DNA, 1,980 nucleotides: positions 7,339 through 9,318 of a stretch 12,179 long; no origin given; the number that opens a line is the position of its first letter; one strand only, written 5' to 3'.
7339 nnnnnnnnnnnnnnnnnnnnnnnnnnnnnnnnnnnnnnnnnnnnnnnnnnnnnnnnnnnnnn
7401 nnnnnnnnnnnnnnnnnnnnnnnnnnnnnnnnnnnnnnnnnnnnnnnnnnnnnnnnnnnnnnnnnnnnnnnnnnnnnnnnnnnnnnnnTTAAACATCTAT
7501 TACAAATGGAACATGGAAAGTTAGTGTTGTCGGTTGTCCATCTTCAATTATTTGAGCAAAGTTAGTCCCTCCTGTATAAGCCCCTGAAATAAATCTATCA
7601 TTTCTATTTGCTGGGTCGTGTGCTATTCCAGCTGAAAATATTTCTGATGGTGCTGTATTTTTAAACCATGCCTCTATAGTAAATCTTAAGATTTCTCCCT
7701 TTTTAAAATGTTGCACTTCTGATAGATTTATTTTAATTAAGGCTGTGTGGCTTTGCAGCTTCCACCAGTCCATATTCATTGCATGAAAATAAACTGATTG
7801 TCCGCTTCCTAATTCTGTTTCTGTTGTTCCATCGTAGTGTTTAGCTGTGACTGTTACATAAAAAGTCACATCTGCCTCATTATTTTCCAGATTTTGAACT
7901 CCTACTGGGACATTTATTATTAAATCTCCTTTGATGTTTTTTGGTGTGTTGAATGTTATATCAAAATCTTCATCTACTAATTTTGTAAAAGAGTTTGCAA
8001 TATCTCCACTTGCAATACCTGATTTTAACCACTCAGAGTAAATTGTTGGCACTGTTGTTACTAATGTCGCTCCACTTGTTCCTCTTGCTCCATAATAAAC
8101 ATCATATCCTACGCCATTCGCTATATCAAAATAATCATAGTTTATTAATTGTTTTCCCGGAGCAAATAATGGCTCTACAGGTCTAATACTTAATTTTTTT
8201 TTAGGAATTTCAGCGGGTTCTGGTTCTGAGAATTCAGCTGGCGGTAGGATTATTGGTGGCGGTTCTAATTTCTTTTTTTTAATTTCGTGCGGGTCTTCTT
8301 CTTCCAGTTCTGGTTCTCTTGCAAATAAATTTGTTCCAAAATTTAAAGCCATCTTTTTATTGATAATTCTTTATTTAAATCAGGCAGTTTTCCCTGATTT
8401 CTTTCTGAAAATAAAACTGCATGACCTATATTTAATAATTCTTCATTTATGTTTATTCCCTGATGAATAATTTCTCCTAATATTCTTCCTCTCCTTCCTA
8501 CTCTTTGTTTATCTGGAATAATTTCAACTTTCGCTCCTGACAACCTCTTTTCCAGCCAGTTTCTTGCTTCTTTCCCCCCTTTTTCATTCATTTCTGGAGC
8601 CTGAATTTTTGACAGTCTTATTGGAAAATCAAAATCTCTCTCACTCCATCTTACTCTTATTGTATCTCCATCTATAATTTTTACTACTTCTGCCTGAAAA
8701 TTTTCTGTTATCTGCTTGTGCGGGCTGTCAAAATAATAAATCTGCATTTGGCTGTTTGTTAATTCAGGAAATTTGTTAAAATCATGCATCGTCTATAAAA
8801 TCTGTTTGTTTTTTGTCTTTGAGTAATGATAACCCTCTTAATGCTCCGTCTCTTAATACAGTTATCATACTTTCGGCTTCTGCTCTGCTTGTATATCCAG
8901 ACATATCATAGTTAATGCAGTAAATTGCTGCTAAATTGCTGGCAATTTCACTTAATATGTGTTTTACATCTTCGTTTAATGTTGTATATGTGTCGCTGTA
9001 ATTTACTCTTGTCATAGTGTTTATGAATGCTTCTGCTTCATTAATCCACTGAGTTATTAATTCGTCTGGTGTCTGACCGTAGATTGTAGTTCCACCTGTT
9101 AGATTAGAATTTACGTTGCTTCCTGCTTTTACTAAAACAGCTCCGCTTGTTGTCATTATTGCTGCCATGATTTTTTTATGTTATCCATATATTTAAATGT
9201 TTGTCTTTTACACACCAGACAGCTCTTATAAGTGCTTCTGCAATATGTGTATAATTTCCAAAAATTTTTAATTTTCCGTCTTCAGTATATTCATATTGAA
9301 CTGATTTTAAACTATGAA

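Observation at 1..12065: Minimal head-tail-type virus or capsid-encoding satellite lacking recognisable replication, integration, tail-tube and lysis genes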

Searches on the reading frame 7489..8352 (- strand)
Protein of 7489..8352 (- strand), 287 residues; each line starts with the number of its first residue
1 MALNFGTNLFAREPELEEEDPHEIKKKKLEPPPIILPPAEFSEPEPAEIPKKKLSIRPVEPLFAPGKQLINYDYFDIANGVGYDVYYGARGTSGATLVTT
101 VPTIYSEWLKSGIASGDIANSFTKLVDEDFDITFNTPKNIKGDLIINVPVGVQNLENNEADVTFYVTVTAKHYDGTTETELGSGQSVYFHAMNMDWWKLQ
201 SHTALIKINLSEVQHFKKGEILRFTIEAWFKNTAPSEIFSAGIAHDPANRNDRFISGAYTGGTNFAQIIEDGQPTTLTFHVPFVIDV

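Call 4: search_protein_families(library=pfam, max_evalue=0.1, proteins=[window:7489-8352:-])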
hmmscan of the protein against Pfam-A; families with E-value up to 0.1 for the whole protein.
window:7489-8352:- (287 aa): 0 families

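Call 5: search_protein_families(library=phrogs, max_evalue=0.1, proteins=[window:7489-8352:-])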
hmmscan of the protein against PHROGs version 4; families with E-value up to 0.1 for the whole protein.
window:7489-8352:- (287 aa): 0 families

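Call 18: find_homologous_proteins(query=window:7489-8352:-, max_evalue=0.001)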
Query window:7489-8352:- (287 aa): 43 proteins with E <= 0.001 among 1252 candidates.
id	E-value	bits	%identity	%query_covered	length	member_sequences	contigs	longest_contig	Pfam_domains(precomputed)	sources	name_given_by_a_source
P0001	2.1e-192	656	100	100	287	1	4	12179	-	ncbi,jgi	ncbi:MAG: hypothetical protein ACTSR1_01085 [Candidatus Heimdallarchaeota archaeon]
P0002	6.1e-56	208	45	79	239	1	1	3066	-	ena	-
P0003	2.2e-55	206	45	79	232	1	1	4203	-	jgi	jgi:hypothetical protein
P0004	1.3e-49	187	42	82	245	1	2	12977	-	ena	-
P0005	9.8e-49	184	45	80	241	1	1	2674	-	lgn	-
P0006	1.2e-47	181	45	79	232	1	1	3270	-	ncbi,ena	-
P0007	7.8e-47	178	42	79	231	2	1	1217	-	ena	-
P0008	2.1e-46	177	44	80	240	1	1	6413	-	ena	-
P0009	3.1e-46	176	44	80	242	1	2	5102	-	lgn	-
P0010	2.1e-44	170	41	80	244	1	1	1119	-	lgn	-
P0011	2.7e-43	167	41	79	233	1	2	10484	-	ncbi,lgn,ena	-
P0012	4.6e-43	166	41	80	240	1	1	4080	-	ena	-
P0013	1.3e-42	164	42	80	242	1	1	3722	-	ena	-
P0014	1.4e-42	164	38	80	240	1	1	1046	-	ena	-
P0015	6.7e-42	162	39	79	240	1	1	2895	-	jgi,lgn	-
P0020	1.4e-37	148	38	78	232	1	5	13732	-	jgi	-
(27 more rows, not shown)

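Call 28: search_solved_structures(query=A2, max_evalue=10)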
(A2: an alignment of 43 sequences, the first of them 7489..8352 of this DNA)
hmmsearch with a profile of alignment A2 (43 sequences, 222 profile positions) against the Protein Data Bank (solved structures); distinct sequences matched with E-value up to 10: 0.

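Call 29: find_encoding_contigs(protein=P0001, flank=10000, max_places=4)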
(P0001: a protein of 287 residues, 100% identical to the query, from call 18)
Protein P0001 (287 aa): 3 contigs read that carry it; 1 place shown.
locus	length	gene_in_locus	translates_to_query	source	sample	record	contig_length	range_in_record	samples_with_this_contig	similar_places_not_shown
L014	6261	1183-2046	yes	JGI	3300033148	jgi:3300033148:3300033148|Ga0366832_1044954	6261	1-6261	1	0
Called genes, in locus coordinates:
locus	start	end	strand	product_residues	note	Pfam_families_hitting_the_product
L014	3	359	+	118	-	?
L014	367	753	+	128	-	-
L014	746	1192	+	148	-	PF00565:SNase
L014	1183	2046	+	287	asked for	-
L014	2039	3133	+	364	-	PF04860:Phage_portal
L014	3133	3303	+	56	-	-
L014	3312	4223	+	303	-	-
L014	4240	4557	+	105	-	-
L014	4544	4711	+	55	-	-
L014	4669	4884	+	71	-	-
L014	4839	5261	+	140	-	-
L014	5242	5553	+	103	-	-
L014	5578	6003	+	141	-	PF09956:Phage_cement_2 (weak)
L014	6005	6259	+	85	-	?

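Call 30: find_encoding_contigs(protein=P0020, flank=10000, max_places=5)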
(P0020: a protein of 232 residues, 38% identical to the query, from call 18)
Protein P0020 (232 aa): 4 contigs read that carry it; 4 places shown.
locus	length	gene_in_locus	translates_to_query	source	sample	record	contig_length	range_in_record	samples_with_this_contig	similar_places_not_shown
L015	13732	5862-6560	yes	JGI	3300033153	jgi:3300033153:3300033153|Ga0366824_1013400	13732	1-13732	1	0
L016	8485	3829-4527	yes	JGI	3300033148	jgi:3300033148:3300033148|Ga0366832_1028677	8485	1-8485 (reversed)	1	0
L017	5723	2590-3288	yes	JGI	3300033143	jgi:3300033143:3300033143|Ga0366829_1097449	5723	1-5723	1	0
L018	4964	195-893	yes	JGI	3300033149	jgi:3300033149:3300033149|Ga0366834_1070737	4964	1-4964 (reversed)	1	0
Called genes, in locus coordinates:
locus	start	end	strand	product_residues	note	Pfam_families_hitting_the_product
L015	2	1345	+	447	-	?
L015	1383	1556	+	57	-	-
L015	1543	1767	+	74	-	-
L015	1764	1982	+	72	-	-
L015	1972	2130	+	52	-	-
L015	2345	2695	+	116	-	-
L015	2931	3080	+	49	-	-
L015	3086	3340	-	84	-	-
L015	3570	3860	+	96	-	-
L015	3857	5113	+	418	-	PF03237:Terminase_6N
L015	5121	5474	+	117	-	-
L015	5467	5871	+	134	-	-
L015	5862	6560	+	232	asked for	-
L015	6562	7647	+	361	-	PF04860:Phage_portal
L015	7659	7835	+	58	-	-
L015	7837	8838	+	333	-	-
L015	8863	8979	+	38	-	-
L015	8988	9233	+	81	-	-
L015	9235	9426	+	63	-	-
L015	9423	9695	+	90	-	-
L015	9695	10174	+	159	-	-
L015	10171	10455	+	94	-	-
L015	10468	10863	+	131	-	PF09956:Phage_cement_2 (weak)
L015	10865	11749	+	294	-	PF25209:Phage_capsid_4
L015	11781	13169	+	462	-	-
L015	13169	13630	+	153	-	-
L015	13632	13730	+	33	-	?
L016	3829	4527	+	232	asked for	-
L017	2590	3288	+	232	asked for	-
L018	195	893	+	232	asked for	-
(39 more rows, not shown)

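Call 31: predict_structure(alignment_id=A2)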
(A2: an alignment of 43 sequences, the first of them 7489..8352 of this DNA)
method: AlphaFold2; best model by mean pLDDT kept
length: 287 residues; sequences in the alignment: 43
mean_pLDDT: 83.6   pTM: 0.72
mean pLDDT of the five models: 83.6, 83.5, 83.0, 82.9, 82.2
residues with pLDDT >= 90: 170; 70-90: 35; 50-70: 72; < 50: 10
segments of 3 or more residues with pLDDT < 50: 259-261
pLDDT, mean of each block of 10 residues (from residue 1): 51 55 54 64 69 69 66 67 94 93 94 78 95 96 98 93 98 98 98 94 98 97 98 88 96 69 73 97 86
secondary structure, 60 per line:
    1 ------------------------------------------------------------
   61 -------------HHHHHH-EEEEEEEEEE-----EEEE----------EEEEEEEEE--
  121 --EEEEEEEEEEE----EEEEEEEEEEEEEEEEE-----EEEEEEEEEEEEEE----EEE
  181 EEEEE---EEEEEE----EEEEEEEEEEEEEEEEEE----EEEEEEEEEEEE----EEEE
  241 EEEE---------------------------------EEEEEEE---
elements in order: H74-79 E81-90 E96-99 E110-118 E123-133 E138-154 E160-173 E178-185 E189-194 E199-216 E221-232 E237-244 E278-284

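Call 34: fold_search(model_id=the predicted structure, library=pdb)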
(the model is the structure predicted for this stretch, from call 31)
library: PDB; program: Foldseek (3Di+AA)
matches with E <= 10: 1589; with E <= 0.001: 23
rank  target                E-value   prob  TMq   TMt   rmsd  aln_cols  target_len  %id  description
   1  3ib3_A                8.9e-06  1.00  0.28  0.17  13.7       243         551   12  Crystal Structure of SACOL2612 - CocE/NonD family hydrolase from Staphylococcus aureus (released 2009-08-11)
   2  3ib3_B                1.1e-05  1.00  0.29  0.17  13.8       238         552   12  Crystal Structure of SACOL2612 - CocE/NonD family hydrolase from Staphylococcus aureus (released 2009-08-11)
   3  3iii                  2.3e-05  1.00  0.30  0.18  12.9       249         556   13  1.95 Angstrom Crystal Structure of CocE/NonD family hydrolase (SACOL2612) from Staphylococcus aureus (released 2009-08-18)
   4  1l7q                  6.0e-05  1.00  0.36  0.20   7.8       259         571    9  Ser117Ala Mutant of Bacterial Cocaine Esterase cocE (released 2003-02-11)
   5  9vzi_B                1.0e-04  1.00  0.19  0.33   8.3       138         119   12  Cyanopodophage Pan3 Needle (released 2025-11-26)
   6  7f65                  1.2e-04  1.00  0.35  0.19   8.1       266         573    9  Bacetrial Cocaine Esterase with mutations T172R/G173Q/V116K/S117A/A51L, bound to benzoic acid (released 2021-09-15)
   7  1l7r                  1.2e-04  1.00  0.33  0.18  12.4       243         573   11  Tyr44Phe Mutant of Bacterial Cocaine Esterase cocE (released 2003-02-11)
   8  9k48                  1.3e-04  1.00  0.37  0.20   7.6       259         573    8  Bacetrial Cocaine Esterase with mutations T172R/G173Q/V116K/S117A/A51K (released 2024-12-18)
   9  3pui                  1.5e-04  1.00  0.36  0.20   7.8       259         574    9  Cocaine Esterase with mutations G4C, S10C (released 2011-09-21)
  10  3puh_B                1.6e-04  1.00  0.31  0.17  10.4       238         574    9  Cocaine Esterase, wild-type biologically active dimer (released 2011-09-21)
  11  3i2i                  1.6e-04  1.00  0.31  0.17  12.5       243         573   12  Cocaine Esterase with mutation T172R, bound to DTT adduct (released 2010-06-16)
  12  3i2j                  1.6e-04  1.00  0.36  0.20   7.8       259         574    9  Cocaine Esterase, wild type, without a ligand (released 2010-06-16)
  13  1ju3                  1.7e-04  1.00  0.36  0.20   7.9       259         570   10  BACTERIAL COCAINE ESTERASE COMPLEX WITH TRANSITION STATE ANALOG (released 2001-12-21)
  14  3i2f                  1.8e-04  1.00  0.36  0.20   7.7       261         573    9  Cocaine Esterase with mutations T172R / G173Q, bound to DTT adduct (released 2010-06-16)
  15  3ida                  2.1e-04  1.00  0.37  0.21   7.5       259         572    8  Thermostable Cocaine Esterase with mutations L169K and G173Q, bound to DTT adduct (released 2010-03-02)
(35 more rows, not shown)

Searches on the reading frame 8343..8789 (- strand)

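Call 4: search_protein_families(library=pfam, max_evalue=0.1, proteins=[window:8343-8789:-])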
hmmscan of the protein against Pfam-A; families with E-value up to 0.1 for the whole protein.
window:8343-8789:- (148 aa): 1 family
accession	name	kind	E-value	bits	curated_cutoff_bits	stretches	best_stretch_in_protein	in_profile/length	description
PF00565.23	SNase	-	4.3e-11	43.6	21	1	57-136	2-88/107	Staphylococcal nuclease homologue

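Call 5: search_protein_families(library=phrogs, max_evalue=0.1, proteins=[window:8343-8789:-])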
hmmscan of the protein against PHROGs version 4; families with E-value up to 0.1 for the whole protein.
window:8343-8789:- (148 aa): 4 families
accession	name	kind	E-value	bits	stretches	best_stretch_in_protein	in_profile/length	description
phrog_452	-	DNA, RNA and nucleotide metabolism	6.1e-15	56.5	1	20-132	58-182/201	endonuclease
phrog_8809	-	unknown function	1e-08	33.7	1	27-130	1095-1207/2317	-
phrog_20876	-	DNA, RNA and nucleotide metabolism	6.5e-06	26.3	1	31-116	166-251/395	nuclease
phrog_18798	-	unknown function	0.022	16.1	1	30-98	4-77/124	-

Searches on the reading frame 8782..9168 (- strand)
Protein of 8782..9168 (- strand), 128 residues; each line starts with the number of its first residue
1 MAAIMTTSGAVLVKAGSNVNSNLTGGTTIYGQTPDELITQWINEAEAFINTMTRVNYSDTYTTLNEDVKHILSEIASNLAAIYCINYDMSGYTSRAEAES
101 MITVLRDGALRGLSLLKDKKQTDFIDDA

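Call 4: search_protein_families(library=pfam, max_evalue=0.1, proteins=[window:8782-9168:-])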
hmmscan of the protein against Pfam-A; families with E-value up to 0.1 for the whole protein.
window:8782-9168:- (128 aa): 3 families
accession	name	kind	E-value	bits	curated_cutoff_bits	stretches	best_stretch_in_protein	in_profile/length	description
PF11436.14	DUF3199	-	0.0032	17.7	25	1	32-109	18-96/125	Protein of unknown function (DUF3199)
PF05135.19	Phage_connect_1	-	0.06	14.2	21.2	1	35-95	19-76/101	Phage gp6-like head-tail connector protein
PF24175.2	SU10_adaptor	-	0.078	13.8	27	1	32-65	18-49/194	SU10 adaptor protein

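Call 5: search_protein_families(library=phrogs, max_evalue=0.1, proteins=[window:8782-9168:-])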
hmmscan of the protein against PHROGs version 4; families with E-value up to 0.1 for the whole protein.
window:8782-9168:- (128 aa): 3 families
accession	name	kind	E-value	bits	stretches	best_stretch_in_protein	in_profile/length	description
phrog_4931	-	connector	0.00019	22.5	1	33-94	21-84/130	head-tail adaptor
phrog_4201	-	tail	0.041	13.6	1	43-100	426-486/676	tail fiber protein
phrog_541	-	connector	0.081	13.9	1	29-91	12-74/129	head-tail adaptor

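Call 73: search_solved_structures(query=A6, max_evalue=10)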
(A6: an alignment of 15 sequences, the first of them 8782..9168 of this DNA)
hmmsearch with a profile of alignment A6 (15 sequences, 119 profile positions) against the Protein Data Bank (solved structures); distinct sequences matched with E-value up to 10: 3.
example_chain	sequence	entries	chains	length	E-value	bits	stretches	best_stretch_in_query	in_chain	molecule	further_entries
7rps_A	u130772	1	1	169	0.079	16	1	54-114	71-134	Fibronectin-binding lipoprotein FbpB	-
4onx_A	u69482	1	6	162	0.4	13.7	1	47-87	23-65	Sensor histidine kinase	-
9cpc_1H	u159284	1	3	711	1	12.4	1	75-105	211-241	Coiled-coil domain-containing protein 114 isoform X2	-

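Call 74: search_protein_families(library=pfam, alignment_id=A6, max_evalue=0.05)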
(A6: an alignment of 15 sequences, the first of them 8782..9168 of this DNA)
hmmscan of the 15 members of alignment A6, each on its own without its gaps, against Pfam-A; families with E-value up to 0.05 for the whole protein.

A. member 1, window:8782-9168:- (128 aa): 1 family
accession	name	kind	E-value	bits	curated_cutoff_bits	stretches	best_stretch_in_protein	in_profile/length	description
PF11436.14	DUF3199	-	0.0032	17.7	25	1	32-109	18-96/125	Protein of unknown function (DUF3199)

B. families by the number of members that match (of 15 scanned): 3 families
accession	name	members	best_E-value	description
PF11436.14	DUF3199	1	0.0032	Protein of unknown function (DUF3199)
PF16245.10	DUF4902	1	0.008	Domain of unknown function (DUF4902)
PF04513.17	Baculo_PEP_C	1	0.036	Baculovirus polyhedron envelope protein, PEP, C terminus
